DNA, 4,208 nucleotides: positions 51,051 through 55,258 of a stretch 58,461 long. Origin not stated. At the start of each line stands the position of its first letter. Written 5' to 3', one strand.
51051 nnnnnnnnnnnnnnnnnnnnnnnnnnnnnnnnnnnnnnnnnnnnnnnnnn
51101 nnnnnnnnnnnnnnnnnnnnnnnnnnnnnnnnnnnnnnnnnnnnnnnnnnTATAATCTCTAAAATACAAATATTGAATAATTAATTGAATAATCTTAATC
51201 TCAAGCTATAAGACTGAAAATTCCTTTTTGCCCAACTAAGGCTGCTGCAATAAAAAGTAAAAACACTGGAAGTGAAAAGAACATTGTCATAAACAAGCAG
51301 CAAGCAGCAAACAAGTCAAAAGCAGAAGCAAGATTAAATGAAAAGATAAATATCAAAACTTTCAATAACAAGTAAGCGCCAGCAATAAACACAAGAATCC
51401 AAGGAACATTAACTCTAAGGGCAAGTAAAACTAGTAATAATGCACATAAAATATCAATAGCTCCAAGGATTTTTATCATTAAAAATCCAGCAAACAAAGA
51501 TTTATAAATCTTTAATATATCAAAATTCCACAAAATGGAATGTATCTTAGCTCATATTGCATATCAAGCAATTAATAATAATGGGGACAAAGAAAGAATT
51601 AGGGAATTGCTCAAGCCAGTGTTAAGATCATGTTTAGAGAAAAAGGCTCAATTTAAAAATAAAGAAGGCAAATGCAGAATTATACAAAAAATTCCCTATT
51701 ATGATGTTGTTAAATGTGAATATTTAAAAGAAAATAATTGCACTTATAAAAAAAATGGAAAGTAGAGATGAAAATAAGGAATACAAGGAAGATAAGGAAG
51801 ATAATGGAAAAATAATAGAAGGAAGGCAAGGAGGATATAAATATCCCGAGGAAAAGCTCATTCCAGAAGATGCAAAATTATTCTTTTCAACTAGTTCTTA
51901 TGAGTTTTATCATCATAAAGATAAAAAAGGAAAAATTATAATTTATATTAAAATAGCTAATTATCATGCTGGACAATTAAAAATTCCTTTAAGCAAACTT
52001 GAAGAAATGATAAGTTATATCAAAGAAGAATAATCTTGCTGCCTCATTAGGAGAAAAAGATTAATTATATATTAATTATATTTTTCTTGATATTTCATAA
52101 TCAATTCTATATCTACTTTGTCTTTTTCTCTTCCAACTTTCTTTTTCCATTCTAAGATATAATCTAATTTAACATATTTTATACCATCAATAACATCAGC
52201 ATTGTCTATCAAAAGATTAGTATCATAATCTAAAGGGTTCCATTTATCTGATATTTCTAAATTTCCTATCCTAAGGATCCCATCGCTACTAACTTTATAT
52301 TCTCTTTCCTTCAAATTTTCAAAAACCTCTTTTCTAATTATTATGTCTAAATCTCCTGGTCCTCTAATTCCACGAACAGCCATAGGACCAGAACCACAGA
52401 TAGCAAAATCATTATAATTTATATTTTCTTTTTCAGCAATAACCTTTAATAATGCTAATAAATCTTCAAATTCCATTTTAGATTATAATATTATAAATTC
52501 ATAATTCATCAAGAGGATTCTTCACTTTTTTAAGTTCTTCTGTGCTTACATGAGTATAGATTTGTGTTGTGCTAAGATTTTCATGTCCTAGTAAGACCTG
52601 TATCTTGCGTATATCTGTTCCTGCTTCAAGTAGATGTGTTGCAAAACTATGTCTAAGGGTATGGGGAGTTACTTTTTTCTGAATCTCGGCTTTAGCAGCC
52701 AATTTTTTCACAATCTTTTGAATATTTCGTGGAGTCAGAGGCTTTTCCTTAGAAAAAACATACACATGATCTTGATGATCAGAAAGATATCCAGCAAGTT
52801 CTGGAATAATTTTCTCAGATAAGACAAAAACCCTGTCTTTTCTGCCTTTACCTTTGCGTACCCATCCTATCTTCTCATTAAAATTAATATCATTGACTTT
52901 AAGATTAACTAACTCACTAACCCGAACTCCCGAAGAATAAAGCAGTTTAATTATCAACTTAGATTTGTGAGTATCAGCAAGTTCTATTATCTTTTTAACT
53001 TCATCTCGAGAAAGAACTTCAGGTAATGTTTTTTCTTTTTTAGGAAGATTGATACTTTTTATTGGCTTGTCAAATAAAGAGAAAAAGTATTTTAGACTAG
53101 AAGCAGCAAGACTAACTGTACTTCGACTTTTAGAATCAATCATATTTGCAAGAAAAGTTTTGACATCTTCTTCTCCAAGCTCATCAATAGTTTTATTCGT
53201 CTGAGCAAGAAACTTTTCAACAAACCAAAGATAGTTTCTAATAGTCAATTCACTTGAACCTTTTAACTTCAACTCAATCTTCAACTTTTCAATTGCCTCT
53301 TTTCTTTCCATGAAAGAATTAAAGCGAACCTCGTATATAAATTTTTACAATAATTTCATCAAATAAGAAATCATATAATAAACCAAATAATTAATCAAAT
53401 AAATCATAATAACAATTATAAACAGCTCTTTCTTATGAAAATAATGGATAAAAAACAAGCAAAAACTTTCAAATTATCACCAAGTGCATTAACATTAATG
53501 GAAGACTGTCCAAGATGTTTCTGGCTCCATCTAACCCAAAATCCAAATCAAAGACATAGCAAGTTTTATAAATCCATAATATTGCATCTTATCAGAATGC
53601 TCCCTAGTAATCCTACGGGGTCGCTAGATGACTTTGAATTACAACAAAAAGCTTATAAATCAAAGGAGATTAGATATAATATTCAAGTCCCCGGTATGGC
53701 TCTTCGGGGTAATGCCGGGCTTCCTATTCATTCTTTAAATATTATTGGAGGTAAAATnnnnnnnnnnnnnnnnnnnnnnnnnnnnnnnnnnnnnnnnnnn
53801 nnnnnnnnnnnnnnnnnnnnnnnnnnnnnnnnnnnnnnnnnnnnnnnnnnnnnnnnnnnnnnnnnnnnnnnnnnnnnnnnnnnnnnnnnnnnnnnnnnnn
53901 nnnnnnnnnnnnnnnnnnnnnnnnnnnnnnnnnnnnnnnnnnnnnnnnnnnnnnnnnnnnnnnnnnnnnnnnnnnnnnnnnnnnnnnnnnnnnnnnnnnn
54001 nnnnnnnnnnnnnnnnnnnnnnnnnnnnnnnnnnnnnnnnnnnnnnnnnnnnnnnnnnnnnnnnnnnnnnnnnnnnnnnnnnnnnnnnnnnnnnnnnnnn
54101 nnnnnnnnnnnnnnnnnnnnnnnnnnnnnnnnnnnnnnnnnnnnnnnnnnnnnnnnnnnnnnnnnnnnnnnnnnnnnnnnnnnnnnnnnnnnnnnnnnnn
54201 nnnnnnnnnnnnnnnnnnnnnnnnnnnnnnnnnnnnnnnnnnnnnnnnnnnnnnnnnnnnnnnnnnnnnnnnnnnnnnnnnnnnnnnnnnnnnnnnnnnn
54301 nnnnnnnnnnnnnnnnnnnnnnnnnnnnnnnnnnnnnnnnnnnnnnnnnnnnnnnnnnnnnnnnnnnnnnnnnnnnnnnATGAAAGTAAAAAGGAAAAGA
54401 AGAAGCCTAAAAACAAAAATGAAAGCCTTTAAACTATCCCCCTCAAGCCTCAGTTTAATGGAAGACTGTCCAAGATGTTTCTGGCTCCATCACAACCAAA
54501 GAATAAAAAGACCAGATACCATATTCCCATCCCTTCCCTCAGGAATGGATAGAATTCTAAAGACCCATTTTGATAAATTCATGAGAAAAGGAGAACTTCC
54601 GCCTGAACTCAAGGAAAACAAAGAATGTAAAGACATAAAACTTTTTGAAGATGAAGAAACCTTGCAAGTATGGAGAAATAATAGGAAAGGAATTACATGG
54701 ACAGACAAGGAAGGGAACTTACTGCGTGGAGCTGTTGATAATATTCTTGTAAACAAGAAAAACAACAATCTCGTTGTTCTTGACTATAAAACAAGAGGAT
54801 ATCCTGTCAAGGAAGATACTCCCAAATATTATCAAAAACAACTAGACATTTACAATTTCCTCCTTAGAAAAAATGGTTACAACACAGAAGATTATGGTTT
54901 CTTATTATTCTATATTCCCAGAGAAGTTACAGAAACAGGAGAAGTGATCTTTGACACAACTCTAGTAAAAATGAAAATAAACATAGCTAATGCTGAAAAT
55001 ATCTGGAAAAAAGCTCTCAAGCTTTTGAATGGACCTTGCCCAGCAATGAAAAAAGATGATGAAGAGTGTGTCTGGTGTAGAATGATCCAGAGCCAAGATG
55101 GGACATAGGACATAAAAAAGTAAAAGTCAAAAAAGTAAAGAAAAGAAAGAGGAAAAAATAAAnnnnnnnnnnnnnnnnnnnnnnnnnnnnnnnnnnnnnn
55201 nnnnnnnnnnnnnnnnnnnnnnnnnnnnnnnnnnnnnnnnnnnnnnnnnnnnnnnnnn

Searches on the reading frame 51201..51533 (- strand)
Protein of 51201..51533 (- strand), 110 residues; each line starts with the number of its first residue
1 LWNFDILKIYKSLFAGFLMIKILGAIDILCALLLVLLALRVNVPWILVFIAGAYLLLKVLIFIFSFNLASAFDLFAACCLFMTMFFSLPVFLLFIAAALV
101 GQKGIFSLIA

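Call 3: search_protein_families(library=pfam, proteins=[window:51201-51533:-], max_evalue=1)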
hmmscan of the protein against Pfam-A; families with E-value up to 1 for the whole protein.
window:51201-51533:- (110 aa): 0 families

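Call 5: search_protein_families(library=phrogs, proteins=[window:51201-51533:-], max_evalue=1)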
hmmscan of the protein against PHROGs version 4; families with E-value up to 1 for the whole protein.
window:51201-51533:- (110 aa): 0 families

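Call 6: search_protein_families(library=ncbifam, proteins=[window:51201-51533:-], max_evalue=1)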
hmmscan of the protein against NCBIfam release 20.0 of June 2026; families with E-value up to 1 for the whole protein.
window:51201-51533:- (110 aa): 1 family
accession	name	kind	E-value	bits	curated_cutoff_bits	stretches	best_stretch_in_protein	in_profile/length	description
NF053722.1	Cg1360_fam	equivalog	0.064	13.2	40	1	16-99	37-119/128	Cg1360 family ATP-synthase-associated protein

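Call 71: search_protein_families(library=pfam, proteins=[window:51201-51479:-], max_evalue=10)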
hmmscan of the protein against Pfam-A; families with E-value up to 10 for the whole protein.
window:51201-51479:- (92 aa): 1 family
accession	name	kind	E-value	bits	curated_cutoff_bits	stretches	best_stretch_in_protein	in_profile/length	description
PF08285.16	DPM3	-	0.12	13.1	25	1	25-49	40-64/90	Dolichol-phosphate mannosyltransferase subunit 3 (DPM3)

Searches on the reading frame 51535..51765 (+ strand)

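Call 3: search_protein_families(library=pfam, proteins=[window:51535-51765:+], max_evalue=1)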
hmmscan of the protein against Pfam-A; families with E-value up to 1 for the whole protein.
window:51535-51765:+ (76 aa): 1 family
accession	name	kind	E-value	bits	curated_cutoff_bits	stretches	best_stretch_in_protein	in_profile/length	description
PF11402.13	Antifungal_prot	-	0.9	10.3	25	1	60-76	5-20/50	Antifungal protein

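Call 5: search_protein_families(library=phrogs, proteins=[window:51535-51765:+], max_evalue=1)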
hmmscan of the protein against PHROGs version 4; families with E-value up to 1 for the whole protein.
window:51535-51765:+ (76 aa): 1 family
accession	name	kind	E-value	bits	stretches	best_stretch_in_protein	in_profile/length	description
phrog_10885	-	unknown function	0.14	13.1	1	33-69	10-44/64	-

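Call 6: search_protein_families(library=ncbifam, proteins=[window:51535-51765:+], max_evalue=1)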
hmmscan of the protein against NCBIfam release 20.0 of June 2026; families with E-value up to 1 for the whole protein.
window:51535-51765:+ (76 aa): 0 families

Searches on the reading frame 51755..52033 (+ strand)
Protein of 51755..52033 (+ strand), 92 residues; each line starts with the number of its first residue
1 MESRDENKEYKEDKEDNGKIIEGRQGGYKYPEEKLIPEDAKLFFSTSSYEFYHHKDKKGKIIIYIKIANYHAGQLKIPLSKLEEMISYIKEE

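Call 3: search_protein_families(library=pfam, proteins=[window:51755-52033:+], max_evalue=1)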
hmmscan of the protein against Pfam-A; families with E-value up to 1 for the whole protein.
window:51755-52033:+ (92 aa): 1 family
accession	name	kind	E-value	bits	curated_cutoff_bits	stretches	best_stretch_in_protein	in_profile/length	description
PF20526.3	DUF6741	-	0.13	12.9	27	1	47-87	41-82/129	Domain of unknown function (DUF6741)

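Call 5: search_protein_families(library=phrogs, proteins=[window:51755-52033:+], max_evalue=1)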
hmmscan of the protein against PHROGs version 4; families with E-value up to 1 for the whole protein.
window:51755-52033:+ (92 aa): 1 family
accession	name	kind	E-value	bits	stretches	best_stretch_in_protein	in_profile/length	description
phrog_35377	-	unknown function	0.13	12.9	1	45-89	96-139/151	-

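Call 6: search_protein_families(library=ncbifam, proteins=[window:51755-52033:+], max_evalue=1)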
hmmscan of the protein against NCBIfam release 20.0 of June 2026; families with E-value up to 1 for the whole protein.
window:51755-52033:+ (92 aa): 1 family
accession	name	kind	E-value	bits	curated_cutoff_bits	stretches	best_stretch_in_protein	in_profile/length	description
NF047400.1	MazE_PemI_antitoxin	equivalog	0.043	13.7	50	1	50-73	24-47/68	type II toxin-antitoxin system PemI/MazE family antitoxin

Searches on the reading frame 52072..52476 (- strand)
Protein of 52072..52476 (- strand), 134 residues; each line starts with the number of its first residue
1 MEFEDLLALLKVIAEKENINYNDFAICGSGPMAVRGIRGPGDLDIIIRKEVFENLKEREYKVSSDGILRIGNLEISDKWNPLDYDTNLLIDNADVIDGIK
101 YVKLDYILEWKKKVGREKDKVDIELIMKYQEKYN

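Call 3: search_protein_families(library=pfam, proteins=[window:52072-52476:-], max_evalue=1)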
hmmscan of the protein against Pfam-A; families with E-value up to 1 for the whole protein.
window:52072-52476:- (134 aa): 0 families

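Call 4: search_protein_families(library=padloc, proteins=[window:52072-52476:-], max_evalue=1)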
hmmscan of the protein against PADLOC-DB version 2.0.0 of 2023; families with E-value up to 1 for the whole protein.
window:52072-52476:- (134 aa): 0 families

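Call 5: search_protein_families(library=phrogs, proteins=[window:52072-52476:-], max_evalue=1)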
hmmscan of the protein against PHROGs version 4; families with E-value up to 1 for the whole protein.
window:52072-52476:- (134 aa): 4 families
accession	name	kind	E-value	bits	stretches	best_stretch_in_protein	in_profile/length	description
phrog_12854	-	unknown function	2.6e-10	41.1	1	5-129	5-130/137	-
phrog_26955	-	unknown function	1.2e-05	26.5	1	61-126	62-128/132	-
phrog_31359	-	unknown function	0.0075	16.8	1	56-110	98-150/260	-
phrog_22775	-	unknown function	0.024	15.9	1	47-95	36-84/94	-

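Call 6: search_protein_families(library=ncbifam, proteins=[window:52072-52476:-], max_evalue=1)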
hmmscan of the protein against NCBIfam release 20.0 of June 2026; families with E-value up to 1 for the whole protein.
window:52072-52476:- (134 aa): 0 families

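Call 74: search_solved_structures(query=window:52072-52476:-, max_evalue=10)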
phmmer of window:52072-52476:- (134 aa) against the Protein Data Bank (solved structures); distinct sequences matched with E-value up to 10: 4.
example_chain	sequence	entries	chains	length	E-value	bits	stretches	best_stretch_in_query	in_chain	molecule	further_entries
9yu2_A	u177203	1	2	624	0.36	14.5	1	51-133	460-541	Engineered Metalloenzyme 6A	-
6can_A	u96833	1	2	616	0.49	14.1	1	51-133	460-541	Prolyl endopeptidase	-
5t88_A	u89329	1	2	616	0.64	13.7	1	51-133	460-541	Prolyl endopeptidase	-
3oqc_A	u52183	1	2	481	1.1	12.9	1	45-121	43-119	Ufm1-specific protease 2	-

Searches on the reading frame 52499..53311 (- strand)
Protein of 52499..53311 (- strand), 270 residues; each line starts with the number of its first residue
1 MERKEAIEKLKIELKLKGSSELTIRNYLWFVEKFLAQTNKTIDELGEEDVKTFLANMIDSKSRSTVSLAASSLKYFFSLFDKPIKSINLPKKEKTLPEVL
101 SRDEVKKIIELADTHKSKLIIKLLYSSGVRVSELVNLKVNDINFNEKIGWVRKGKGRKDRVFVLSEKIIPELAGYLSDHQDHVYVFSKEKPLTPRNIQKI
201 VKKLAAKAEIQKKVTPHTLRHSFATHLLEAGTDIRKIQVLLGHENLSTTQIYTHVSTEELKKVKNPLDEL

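Call 3: search_protein_families(library=pfam, proteins=[window:52499-53311:-], max_evalue=1)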
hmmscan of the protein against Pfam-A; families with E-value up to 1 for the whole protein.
window:52499-53311:- (270 aa): 7 families
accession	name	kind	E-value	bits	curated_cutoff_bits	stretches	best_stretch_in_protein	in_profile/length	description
PF00589.27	Phage_integrase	-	1.5e-47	162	27.1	1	99-258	2-171/172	Phage integrase family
PF13495.12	Phage_int_SAM_4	-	7.3e-12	46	27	1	8-79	3-77/85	Phage integrase, N-terminal SAM-like domain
PF02899.23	Phage_int_SAM_1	-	5.3e-07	30.3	22.3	1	14-78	8-77/83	Phage integrase, N-terminal SAM-like domain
PF11917.13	DUF3435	-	0.001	18.6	25.8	1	178-248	159-230/418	Protein of unknown function (DUF3435)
PF16795.10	Phage_integr_3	-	0.0016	18.8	27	1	100-137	4-43/161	Archaeal phage integrase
PF22080.2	Dark_CARD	-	0.013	16.5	25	1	84-143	11-67/82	Dark, CARD domain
PF13499.12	EF-hand_7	-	0.52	11.1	30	0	97-120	34-57/67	EF-hand domain pair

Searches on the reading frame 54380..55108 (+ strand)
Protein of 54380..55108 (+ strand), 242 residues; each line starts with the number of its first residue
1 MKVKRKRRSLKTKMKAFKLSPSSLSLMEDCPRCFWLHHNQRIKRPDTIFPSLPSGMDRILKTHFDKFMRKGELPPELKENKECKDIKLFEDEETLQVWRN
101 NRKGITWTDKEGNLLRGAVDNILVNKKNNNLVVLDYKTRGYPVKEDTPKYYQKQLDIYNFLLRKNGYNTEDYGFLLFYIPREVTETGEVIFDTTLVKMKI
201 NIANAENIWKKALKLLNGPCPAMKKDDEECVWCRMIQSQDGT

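Call 3: search_protein_families(library=pfam, proteins=[window:54380-55108:+], max_evalue=1)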
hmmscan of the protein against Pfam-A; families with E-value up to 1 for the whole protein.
window:54380-55108:+ (242 aa): 2 families
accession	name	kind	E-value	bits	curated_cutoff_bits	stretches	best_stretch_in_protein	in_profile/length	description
PF12705.13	PDDEXK_1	-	1e-14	55.5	22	1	18-235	1-242/247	PD-(D/E)XK nuclease superfamily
PF09810.15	Exo5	-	0.015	15.2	25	1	96-167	134-207/367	Exonuclease V - a 5' deoxyribonuclease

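Call 4: search_protein_families(library=padloc, proteins=[window:54380-55108:+], max_evalue=1)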
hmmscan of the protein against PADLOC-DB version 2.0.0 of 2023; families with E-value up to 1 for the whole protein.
window:54380-55108:+ (242 aa): 5 families
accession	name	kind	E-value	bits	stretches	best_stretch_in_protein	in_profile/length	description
PDLC01250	Cas4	-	2.2e-07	29.3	1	90-235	50-163/168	"CAS-I,CAS-II,CAS-III,CAS-IV,CAS-V,CAS-VI; acquisition_associated"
PDLC00944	Cas4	-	3.8e-07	28.5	1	109-234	61-171/177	Cas4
PDLC02087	Cas4b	-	6.9e-06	24.3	1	112-233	71-182/189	-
PDLC00943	Cas4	-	2.1e-05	22.6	1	102-234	56-173/180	CRISPR-associated protein Cas4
PDLC01747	Cas1g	-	0.0014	15.4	1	115-235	63-172/523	-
